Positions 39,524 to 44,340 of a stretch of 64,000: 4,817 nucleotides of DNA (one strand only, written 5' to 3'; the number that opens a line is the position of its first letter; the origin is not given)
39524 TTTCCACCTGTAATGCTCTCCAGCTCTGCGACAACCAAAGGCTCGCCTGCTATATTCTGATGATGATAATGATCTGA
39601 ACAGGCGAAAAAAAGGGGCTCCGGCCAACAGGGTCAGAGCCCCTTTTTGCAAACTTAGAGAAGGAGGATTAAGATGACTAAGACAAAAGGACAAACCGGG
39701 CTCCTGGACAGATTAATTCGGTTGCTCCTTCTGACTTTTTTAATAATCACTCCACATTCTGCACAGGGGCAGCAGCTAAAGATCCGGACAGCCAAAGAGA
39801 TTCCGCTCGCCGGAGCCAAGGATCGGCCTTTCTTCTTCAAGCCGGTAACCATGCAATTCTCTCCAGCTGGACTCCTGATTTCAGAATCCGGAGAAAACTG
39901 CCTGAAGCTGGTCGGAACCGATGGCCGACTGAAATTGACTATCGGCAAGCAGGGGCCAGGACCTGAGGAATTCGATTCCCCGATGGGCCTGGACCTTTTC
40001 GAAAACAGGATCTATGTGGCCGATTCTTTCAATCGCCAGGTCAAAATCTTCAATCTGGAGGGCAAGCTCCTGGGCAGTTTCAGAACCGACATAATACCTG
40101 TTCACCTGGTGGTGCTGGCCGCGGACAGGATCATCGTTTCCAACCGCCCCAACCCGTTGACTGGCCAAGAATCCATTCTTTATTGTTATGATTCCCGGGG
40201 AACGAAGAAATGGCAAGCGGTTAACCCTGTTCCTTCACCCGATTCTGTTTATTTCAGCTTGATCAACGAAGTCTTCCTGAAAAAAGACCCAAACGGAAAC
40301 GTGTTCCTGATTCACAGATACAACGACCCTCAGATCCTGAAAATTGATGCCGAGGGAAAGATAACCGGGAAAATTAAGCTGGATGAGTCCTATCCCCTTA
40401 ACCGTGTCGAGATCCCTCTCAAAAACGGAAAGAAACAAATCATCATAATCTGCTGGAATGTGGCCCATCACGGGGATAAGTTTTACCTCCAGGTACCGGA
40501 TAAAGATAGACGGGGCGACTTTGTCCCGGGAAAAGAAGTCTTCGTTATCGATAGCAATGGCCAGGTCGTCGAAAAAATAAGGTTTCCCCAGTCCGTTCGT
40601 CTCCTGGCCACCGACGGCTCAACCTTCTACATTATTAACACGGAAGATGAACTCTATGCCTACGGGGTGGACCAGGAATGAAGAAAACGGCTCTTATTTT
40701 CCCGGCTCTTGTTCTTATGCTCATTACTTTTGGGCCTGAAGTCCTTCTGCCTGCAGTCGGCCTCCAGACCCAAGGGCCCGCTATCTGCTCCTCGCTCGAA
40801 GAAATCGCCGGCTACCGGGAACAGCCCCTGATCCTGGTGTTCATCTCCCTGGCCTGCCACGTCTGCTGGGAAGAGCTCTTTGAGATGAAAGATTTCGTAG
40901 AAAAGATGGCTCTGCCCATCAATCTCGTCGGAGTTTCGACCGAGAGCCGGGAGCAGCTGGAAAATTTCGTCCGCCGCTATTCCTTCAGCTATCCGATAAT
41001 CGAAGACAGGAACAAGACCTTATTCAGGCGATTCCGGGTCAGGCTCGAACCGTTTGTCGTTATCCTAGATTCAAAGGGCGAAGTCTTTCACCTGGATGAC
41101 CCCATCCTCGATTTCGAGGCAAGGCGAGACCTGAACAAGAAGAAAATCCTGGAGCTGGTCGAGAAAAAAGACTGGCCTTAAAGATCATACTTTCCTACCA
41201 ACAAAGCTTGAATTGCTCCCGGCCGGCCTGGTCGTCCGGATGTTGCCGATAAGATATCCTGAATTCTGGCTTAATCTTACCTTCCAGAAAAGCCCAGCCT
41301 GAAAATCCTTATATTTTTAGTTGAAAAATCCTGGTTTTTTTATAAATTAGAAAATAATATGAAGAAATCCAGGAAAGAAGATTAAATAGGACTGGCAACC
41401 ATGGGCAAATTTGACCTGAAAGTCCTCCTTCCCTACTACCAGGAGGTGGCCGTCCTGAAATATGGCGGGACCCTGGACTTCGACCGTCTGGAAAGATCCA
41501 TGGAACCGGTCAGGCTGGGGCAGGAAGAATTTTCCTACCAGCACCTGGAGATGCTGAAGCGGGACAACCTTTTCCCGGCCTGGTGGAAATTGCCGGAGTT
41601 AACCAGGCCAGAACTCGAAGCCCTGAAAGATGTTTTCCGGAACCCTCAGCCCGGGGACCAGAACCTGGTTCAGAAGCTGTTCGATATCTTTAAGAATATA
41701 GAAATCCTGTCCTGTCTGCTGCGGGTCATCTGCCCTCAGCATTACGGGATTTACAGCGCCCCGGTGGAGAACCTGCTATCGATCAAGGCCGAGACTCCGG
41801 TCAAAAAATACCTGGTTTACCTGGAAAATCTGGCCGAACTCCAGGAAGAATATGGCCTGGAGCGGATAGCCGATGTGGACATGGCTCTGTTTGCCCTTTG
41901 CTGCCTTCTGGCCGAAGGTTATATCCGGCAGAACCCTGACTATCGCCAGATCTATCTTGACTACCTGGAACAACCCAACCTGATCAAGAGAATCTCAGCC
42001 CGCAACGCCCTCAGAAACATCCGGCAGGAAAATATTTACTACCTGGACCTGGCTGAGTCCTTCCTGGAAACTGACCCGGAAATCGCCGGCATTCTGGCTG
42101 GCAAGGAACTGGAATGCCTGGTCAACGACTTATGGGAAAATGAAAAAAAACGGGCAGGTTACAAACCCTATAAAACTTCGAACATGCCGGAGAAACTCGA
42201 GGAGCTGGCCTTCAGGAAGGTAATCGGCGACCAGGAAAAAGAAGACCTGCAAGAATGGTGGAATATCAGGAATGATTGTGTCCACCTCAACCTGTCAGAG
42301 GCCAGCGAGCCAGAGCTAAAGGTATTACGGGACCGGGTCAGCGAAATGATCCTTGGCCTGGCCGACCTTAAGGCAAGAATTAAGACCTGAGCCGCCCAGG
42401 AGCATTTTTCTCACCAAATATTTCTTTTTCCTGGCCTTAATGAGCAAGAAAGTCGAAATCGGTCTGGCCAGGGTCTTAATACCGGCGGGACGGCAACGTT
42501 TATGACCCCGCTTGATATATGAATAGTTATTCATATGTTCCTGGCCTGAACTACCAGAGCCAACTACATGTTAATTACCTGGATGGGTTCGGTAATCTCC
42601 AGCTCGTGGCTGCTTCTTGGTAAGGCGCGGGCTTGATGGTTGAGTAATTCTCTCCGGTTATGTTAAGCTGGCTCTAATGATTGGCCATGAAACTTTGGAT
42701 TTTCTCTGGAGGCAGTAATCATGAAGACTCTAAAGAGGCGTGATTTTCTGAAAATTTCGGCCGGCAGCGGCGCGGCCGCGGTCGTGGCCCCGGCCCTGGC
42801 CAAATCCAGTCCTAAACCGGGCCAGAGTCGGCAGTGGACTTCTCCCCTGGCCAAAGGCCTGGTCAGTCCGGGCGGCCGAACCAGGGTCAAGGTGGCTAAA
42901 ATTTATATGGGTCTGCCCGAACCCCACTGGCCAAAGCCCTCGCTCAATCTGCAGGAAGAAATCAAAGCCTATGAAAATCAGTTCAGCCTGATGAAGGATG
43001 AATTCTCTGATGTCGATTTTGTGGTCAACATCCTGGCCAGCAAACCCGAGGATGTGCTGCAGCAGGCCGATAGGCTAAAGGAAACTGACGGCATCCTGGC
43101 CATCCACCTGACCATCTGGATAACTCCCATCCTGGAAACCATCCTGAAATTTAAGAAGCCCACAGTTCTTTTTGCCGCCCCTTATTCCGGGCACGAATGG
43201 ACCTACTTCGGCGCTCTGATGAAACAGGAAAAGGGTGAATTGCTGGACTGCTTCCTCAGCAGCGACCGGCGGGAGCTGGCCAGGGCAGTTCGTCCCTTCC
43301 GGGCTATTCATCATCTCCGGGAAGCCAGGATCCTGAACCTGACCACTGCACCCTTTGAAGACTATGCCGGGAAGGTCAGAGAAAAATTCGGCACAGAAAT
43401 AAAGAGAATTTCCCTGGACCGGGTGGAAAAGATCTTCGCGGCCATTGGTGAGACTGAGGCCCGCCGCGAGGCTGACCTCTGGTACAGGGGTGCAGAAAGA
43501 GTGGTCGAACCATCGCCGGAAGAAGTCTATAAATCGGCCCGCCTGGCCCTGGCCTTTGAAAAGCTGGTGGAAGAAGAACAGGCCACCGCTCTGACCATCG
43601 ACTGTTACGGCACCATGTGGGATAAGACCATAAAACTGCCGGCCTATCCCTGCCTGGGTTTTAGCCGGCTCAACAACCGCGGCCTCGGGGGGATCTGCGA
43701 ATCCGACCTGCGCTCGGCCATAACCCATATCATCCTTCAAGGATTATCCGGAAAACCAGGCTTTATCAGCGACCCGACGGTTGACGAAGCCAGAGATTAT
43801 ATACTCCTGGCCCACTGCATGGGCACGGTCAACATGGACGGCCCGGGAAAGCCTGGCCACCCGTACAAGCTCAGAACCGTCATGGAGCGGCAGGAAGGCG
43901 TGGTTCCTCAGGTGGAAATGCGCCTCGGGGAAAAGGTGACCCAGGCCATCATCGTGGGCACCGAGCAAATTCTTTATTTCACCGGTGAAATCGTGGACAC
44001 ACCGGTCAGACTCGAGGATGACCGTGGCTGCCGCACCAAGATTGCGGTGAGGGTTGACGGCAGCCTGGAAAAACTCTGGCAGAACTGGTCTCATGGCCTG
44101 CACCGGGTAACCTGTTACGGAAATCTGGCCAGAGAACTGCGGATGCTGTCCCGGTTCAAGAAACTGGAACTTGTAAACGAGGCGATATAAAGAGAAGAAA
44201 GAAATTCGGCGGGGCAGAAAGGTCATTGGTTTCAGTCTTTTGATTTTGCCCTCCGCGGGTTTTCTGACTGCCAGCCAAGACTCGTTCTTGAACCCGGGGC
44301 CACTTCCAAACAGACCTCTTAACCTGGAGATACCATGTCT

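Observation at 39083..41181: Sigma54-driven operon: two twin-CX6C secreted mini-proteins + NHL beta-propeller + TlpA-like thioredoxin (candidate undescribed extracytoplasmic peptide system)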

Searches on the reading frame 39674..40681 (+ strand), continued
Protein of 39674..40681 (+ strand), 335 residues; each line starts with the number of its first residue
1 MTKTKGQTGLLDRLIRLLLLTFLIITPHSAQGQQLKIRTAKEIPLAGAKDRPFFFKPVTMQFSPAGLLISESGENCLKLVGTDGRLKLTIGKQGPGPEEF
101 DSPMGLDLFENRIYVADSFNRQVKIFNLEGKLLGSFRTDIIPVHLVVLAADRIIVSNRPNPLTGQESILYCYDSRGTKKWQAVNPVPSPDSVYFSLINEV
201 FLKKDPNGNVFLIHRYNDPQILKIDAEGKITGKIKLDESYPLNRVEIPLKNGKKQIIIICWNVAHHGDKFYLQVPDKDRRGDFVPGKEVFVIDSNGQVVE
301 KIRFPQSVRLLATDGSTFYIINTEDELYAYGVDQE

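Call 53: predict_structure(alignment_id=A2)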
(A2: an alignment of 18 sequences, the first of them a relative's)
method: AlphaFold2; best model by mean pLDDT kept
length: 335 residues; sequences in the alignment: 18
mean_pLDDT: 88.8   pTM: 0.84
mean pLDDT of the five models: 88.8, 85.9, 84.8, 84.4, 79.1
residues with pLDDT >= 90: 247; 70-90: 51; 50-70: 21; < 50: 16
segments of 3 or more residues with pLDDT < 50: 1-8, 25-32
pLDDT, mean of each block of 10 residues (from residue 1): 44 68 47 76 91 95 93 93 94 75 94 95 94 95 96 95 86 97 92 92 93 95 96 95 91 92 95 95 95 95 96 94 97 74
secondary structure, 60 per line:
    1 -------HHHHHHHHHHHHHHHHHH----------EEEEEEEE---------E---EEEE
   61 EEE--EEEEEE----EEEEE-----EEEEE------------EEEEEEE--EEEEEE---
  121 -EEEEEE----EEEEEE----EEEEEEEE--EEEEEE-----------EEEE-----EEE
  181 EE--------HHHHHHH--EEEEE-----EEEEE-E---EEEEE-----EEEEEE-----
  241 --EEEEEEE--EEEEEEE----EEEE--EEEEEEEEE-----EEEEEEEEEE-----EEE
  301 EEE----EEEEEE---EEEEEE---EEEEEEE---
elements in order: H8-25 E36-43 E57-63 E66-71 E76-80 E86-90 E103-109 E112-117 E122-127 E132-137 E142-149 E152-157 E169-172 E178-182 H191-197 E200-204 E210-214 E220-224 E230-235 E243-249 E252-258 E263-266 E269-277 E283-292 E298-303 E308-313 E317-322 E326-332
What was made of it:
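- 39674..40681 (+): Exported six-bladed NHL beta-propeller (DUF5128), 335 aa; presumed peptide-binding partner of the thioredoxin. AlphaFold pLDDT 88.8 (call 53).
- Checked: AlphaFold pLDDT is 88.8 (call 53).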

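Call 58: fold_search(model_id=the predicted structure, library=pdb)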
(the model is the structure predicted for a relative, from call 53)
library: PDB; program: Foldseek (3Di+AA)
matches with E <= 10: 1535; with E <= 0.001: 931
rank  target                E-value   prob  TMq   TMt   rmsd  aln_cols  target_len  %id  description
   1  1q7f_B                6.5e-12  1.00  0.62  0.72   5.6       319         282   13  Brain Tumor NHL domain (released 2003-10-21)
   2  4zlr_B                1.2e-11  1.00  0.63  0.74   4.6       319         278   14  Structure of the Brat-NHL domain bound to consensus RNA motif (released 2015-11-11)
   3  7qrx_A                2.3e-11  1.00  0.54  0.63   8.7       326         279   14  Crystal structure of NHL domain of TRIM71 (released 2022-05-04)
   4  8j72_A                3.7e-11  1.00  0.59  0.71   5.9       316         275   15  Crystal structure of mammalian Trim71 in complex with lncRNA Trincr1 (released 2024-03-06)
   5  6xg7                  4.6e-11  1.00  0.62  0.71   5.3       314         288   12  1.3 A Resolution Structure of the of the NHL Repeat Region of D. melanogaster Thin (released 2020-12-16)
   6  7b96_A                4.6e-11  1.00  0.60  0.70   6.6       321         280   15  NHL domain of human TRIM2 (released 2022-01-12)
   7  8j72_B                4.6e-11  1.00  0.59  0.70   6.2       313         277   15  Crystal structure of mammalian Trim71 in complex with lncRNA Trincr1 (released 2024-03-06)
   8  9jur                  4.6e-11  1.00  0.52  0.62   9.6       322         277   14  Crystal Structure of NHL domain of human E3 ubiquitin-protein ligase TRIM71 (released 2025-04-30)
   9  4zlr_A                4.8e-11  1.00  0.63  0.74   4.6       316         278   14  Structure of the Brat-NHL domain bound to consensus RNA motif (released 2015-11-11)
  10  5ex7_A                5.1e-11  1.00  0.60  0.72   7.8       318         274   14  Crystal structure of Brat NHL domain in complex with an 8-nt hunchback mRNA (released 2015-12-09)
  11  6tjg                  1.2e-10  1.00  0.42  0.44  12.2       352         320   15  Crystal structure of the computationally designed Cake8 protein (released 2020-05-06)
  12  6d69                  1.5e-10  1.00  0.61  0.69   5.4       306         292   13  Crystal Structure of the NHL Repeat Region of D. melanogaster Thin (released 2019-04-24)
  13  6tjh_A                1.6e-10  1.00  0.38  0.36  10.2       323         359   14  Crystal structure of the computationally designed Cake9 protein (released 2020-05-06)
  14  7nri_B                2.0e-10  1.00  0.47  0.44  10.5       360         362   12  Structure of the darobactin-bound E. coli BAM complex (BamABCDE) (released 2021-04-21)
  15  7qrv_B                2.6e-10  1.00  0.60  0.71   5.7       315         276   15  Crystal structure of NHL domain of TRIM2 (full C-terminal) (released 2022-05-04)
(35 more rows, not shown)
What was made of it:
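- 39674..40681 (+): Foldseek matches Brat/TRIM NHL domains at TM 0.6-0.74 (call 58).
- On Quinoprotein amine dehydrogenase (MADH/QHNDH) type: The propeller is a six-bladed NHL type (calls 53, 58).
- Checked: Foldseek matches six-bladed NHL domains (call 58).
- Some six-bladed propellers are enzymes; virginiamycin B lyase appears at rank 26 in call 58. Its best structural matches are ligand-binding NHL domains (call 58).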

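Call 75: search_protein_families(library=padloc, proteins=[window:39674-40681:+, L001:7472-8206:+, L001:8206-8913:+], max_evalue=0.01)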
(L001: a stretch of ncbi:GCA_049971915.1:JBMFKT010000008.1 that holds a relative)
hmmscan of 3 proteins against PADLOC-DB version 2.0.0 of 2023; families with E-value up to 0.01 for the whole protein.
window:39674-40681:+ (335 aa): 0 families

L001:7472-8206:+ (244 aa): 0 families

L001:8206-8913:+ (235 aa): 26 families (the best 25 are shown)
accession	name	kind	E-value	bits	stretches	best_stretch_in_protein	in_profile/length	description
PDLC04135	mad3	-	7.3e-19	66.5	2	121-203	258-341/374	mads_3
PDLC04213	HEC-02A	-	1.8e-09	35.6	1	141-184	228-271/337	-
PDLC04140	mad8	-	6e-09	33.8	2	19-53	15-49/314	mads_8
PDLC02980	AriA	-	7.3e-09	34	1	138-184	252-298/304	-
PDLC04214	HEC-02A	-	2.4e-07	28.4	1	133-184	221-277/338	-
PDLC04175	HEC-01A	-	3.4e-06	24.4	1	144-201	268-325/363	-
PDLC02979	AriA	-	9.1e-06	23.7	1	13-58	9-50/373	-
PDLC04146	HEC-02B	-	9.7e-06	22.8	1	144-192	238-289/344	-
PDLC03859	LmuB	-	4.5e-05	20.9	0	28-52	21-45/611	-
PDLC02335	AbiLi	-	4.7e-05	20.6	0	127-206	176-250/326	AbiLi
PDLC02914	ATPase-Toprim_I-B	-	5.9e-05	20.4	1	18-54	10-48/443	-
PDLC04664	PDC-M47A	-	9.4e-05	19.5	0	137-189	314-369/461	-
PDLC01148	RecD_like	-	0.00022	17.6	1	21-56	318-353/719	RecD/Tra ATPase fused to N-terminal HHH domain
PDLC02358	Old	-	0.00048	17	0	144-211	284-352/578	Old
PDLC04174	HEC-01A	-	0.00066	17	1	138-202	162-226/264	-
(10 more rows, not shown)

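Call 78: search_solved_structures(query=A2, max_evalue=0.01)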
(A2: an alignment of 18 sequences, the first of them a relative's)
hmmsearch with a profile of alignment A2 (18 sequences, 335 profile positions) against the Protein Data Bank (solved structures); distinct sequences matched with E-value up to 0.01: 20.
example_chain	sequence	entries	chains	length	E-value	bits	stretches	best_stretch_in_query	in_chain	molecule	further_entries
6d69_A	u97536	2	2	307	9.6e-38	133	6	58-136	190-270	NHL Repeat Region of D. melanogaster Thin | Thin, isoform D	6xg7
7qrw_A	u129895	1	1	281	1.9e-24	89.3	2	63-155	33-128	Isoform 4 of Tripartite motif-containing protein 3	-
7b96_A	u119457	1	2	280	1.9e-24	89.2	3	63-134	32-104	Isoform 2 of Tripartite motif-containing protein 2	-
7qrv_A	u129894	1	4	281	2e-24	89.2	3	63-134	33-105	Tripartite motif-containing protein 2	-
7b2r_A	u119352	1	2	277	2.5e-24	88.9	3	63-135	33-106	Tripartite motif-containing protein 2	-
8j72_A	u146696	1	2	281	3.4e-24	88.4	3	56-136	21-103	E3 ubiquitin-protein ligase TRIM71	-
7qrx_A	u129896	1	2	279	4.8e-24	87.9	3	57-136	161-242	E3 ubiquitin-protein ligase TRIM71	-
9jur_A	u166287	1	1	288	5.9e-24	87.6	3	57-136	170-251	E3 ubiquitin-protein ligase TRIM71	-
6fpt_A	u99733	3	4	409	1.7e-23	86.1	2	57-138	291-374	E3 ubiquitin-protein ligase TRIM71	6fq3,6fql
6g7w_A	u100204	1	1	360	1.7e-14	56.5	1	62-133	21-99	NHL repeat-containing protein 2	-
6gc1_A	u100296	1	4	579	1.4e-13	53.6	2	61-133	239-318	NHL repeat-containing protein 2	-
1q7f_A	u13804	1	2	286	7.8e-13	51.1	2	59-143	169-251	brain tumor CG10719-PA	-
4zlr_A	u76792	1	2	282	8e-13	51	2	59-143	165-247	Brain tumor protein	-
5ex7_A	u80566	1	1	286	8.3e-13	51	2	59-143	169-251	Brain tumor protein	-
7nyq_A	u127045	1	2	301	1.9e-06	30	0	85-162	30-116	Meiotic P26, isoform C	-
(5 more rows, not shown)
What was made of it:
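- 39674..40681 (+): The profile hits NHLRC2 at 1.7e-14 and SOQ1 (call 78).
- On NHLRC2/SOQ1 Trx-like-NHL module: The propeller profile hits NHLRC2 at 1.7e-14 (call 78).
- Closest known: Trx-like/NHL module of NHLRC2. Same: The window's propeller profile hits both proteins (call 78).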

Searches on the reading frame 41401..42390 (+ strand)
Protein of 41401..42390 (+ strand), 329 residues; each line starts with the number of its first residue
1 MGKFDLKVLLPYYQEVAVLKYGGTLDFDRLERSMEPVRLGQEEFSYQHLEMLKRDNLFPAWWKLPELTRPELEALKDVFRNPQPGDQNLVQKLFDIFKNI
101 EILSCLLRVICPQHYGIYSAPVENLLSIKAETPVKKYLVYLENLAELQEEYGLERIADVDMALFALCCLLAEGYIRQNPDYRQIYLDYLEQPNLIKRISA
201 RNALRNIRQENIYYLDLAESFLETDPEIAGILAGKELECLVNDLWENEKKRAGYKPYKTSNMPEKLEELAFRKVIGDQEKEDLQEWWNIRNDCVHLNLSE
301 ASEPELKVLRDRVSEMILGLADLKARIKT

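Call 6: search_protein_families(library=pfam, proteins=[window:41401-42390:+], max_evalue=1)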
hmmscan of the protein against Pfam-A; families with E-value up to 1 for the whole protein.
window:41401-42390:+ (329 aa): 1 family
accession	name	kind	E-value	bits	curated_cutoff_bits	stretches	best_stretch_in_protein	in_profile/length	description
PF13643.11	DUF4145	-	0.0049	17.3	23.1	1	218-296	3-71/88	Domain of unknown function (DUF4145)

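Call 7: search_protein_families(library=ncbifam, proteins=[window:41401-42390:+], max_evalue=1)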
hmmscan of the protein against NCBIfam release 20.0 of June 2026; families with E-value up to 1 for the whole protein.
window:41401-42390:+ (329 aa): 0 families

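Call 75: search_protein_families(library=padloc, proteins=[window:41401-42390:+], max_evalue=0.01)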
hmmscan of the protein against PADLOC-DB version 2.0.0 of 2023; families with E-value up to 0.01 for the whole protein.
window:41401-42390:+ (329 aa): 0 families

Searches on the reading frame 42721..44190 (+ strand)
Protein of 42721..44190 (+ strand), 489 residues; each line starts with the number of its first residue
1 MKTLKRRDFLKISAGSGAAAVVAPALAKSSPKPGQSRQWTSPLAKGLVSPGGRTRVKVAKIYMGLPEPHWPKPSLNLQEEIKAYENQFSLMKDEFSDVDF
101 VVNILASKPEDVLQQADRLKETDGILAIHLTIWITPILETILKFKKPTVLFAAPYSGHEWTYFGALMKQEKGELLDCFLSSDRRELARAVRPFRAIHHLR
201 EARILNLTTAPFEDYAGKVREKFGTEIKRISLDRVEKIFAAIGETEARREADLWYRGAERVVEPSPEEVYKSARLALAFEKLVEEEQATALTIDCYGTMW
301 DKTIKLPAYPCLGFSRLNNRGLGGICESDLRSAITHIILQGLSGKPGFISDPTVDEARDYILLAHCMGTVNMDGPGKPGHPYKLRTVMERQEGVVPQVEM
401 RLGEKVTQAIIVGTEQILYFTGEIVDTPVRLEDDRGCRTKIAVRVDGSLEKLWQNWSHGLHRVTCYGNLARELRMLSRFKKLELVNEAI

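Call 6: search_protein_families(library=pfam, proteins=[window:42721-44190:+], max_evalue=1)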
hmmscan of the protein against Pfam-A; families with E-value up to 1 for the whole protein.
window:42721-44190:+ (489 aa): 3 families
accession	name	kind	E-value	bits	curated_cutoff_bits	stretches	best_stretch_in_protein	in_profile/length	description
PF10518.14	TAT_signal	-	3.5e-05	24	22.7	1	4-23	2-21/21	TAT (twin-arginine translocation) pathway signal sequence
PF24856.1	AraA_central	-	0.013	16.4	24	1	221-337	24-140/148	L-arabinose isomerase central domain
PF10399.14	UCR_Fe-S_N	-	0.018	14.9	24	1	4-25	9-30/41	Ubiquitinol-cytochrome C reductase Fe-S subunit TAT signal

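Call 7: search_protein_families(library=ncbifam, proteins=[window:42721-44190:+], max_evalue=1)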
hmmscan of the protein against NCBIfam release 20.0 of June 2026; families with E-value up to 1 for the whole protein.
window:42721-44190:+ (489 aa): 4 families
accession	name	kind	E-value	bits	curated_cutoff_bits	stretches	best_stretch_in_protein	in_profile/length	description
NF048012.1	SlpQosIsomSftI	equivalog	2.7e-11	42.9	700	1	218-369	178-327/443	sulfoquinovose isomerase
NF002795.0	PRK02929.1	equivalog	0.00012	21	622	1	221-367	200-352/499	L-arabinose isomerase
TIGR01409.1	TAT_signal_seq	domain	0.0073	16.6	16.7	1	6-27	3-22/29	twin-arginine translocation signal domain-containing protein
TIGR04465.1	ArgArg_F420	equivalog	0.11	11.5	470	0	232-275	262-306/364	F420-dependent hydroxymycolic acid dehydrogenase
